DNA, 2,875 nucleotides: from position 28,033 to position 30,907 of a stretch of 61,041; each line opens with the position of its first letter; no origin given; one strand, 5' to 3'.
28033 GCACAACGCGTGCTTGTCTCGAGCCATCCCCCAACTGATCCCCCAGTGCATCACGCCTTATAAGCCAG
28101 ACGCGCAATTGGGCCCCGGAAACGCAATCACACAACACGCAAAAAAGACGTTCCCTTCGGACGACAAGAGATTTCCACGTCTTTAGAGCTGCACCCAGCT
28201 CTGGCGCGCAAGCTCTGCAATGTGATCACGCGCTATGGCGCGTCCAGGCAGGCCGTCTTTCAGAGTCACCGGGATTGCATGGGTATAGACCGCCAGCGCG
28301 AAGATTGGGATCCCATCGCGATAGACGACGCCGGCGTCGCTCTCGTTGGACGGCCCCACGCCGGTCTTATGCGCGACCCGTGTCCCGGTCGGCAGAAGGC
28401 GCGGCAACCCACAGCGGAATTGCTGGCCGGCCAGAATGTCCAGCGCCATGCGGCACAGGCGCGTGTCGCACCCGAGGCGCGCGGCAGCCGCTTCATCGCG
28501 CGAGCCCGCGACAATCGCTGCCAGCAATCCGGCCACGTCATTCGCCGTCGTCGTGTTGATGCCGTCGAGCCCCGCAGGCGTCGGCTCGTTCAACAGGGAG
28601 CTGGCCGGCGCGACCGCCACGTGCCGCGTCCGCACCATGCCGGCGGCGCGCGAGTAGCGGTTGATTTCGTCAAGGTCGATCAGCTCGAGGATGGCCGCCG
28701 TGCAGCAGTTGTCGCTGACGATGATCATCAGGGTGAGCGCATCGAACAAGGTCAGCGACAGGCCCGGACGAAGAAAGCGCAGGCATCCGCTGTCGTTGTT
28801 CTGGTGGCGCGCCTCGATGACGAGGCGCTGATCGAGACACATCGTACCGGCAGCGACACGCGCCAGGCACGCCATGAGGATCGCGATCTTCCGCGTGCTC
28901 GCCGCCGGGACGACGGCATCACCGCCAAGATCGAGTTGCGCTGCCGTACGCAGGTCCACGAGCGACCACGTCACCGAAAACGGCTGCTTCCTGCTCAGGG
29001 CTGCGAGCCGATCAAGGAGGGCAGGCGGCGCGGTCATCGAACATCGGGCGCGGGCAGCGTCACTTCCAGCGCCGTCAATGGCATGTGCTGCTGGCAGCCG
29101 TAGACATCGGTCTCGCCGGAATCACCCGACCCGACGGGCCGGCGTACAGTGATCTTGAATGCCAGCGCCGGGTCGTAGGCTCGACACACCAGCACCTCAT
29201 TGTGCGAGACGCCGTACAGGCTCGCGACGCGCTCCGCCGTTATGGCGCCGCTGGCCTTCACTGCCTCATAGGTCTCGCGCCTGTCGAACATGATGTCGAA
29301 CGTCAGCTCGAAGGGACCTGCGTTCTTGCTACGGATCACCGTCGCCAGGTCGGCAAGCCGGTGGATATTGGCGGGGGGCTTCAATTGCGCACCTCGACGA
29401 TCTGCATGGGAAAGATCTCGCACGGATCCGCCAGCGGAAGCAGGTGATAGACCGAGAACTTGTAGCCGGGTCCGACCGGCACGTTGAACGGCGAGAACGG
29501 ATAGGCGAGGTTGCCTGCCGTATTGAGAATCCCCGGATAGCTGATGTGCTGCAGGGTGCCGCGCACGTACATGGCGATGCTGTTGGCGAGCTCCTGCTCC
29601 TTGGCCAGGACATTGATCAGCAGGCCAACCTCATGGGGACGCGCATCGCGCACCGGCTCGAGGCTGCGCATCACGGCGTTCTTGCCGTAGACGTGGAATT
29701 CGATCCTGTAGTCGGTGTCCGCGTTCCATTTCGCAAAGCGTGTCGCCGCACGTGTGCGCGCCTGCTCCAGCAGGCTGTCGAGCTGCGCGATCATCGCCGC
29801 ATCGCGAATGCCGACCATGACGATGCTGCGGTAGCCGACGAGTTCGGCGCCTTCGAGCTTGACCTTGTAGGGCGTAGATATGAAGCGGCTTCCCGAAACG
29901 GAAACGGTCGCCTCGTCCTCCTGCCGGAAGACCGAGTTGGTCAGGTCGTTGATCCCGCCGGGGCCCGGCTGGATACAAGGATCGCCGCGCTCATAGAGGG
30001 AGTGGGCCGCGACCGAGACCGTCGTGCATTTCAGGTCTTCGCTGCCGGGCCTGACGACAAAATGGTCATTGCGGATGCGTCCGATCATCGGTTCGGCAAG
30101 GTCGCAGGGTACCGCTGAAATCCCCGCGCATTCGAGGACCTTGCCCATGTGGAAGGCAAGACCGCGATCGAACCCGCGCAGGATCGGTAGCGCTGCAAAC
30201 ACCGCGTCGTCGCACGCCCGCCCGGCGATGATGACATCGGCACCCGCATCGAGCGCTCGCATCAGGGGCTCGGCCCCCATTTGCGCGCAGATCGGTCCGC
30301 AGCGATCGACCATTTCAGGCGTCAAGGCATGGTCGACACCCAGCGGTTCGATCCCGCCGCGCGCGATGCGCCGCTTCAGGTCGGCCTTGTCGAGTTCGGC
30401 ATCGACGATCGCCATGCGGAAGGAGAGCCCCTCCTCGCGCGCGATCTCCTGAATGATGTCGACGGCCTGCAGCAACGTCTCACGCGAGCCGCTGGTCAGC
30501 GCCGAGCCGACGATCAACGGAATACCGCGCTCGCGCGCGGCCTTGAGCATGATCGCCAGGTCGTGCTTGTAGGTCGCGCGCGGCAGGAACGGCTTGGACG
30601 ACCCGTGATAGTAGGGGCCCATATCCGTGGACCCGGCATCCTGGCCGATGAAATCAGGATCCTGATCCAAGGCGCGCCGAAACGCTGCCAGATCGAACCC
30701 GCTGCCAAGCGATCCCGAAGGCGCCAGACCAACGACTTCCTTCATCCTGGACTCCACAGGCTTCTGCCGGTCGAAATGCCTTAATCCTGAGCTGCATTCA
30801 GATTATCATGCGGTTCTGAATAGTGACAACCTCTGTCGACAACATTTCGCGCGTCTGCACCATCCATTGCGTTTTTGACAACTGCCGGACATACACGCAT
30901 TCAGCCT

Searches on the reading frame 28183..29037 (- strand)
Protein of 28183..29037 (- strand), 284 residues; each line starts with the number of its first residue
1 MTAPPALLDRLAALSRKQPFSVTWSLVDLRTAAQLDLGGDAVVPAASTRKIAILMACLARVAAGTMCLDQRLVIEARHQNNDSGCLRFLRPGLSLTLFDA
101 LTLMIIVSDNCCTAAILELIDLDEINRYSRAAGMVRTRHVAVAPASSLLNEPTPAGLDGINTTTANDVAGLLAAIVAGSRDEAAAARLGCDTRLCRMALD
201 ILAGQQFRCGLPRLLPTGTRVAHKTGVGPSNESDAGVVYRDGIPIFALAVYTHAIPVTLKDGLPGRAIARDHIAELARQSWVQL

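Call 23: search_protein_families(library=pfam, proteins=[window:28183-29037:-], max_evalue=0.001)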
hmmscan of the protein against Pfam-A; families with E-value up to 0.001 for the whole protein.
window:28183-29037:- (284 aa): 1 family
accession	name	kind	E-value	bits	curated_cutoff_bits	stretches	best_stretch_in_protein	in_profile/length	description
PF13354.11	Beta-lactamase2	-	5.9e-46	157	22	1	25-252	3-214/214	Beta-lactamase enzyme family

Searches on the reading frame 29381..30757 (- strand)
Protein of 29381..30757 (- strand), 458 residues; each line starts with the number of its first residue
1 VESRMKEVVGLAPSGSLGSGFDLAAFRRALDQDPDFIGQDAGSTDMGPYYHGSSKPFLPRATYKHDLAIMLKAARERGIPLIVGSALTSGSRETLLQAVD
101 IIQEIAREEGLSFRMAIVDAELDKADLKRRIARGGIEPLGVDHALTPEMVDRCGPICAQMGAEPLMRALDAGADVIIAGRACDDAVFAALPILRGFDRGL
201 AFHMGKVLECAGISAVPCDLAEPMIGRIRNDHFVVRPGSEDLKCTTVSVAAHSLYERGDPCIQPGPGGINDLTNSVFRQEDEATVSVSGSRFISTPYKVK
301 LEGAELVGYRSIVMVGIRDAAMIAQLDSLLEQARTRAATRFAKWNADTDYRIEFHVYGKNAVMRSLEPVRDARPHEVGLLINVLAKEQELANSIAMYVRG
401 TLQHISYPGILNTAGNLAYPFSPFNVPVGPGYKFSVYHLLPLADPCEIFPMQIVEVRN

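Call 23: search_protein_families(library=pfam, proteins=[window:29381-30757:-], max_evalue=0.001)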
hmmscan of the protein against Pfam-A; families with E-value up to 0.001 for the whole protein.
window:29381-30757:- (458 aa): 1 family
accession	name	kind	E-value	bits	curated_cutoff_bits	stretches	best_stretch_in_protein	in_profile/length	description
PF07287.17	AtuA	-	2.6e-25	89.6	22.8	1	33-400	25-397/437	Acyclic terpene utilisation family protein AtuA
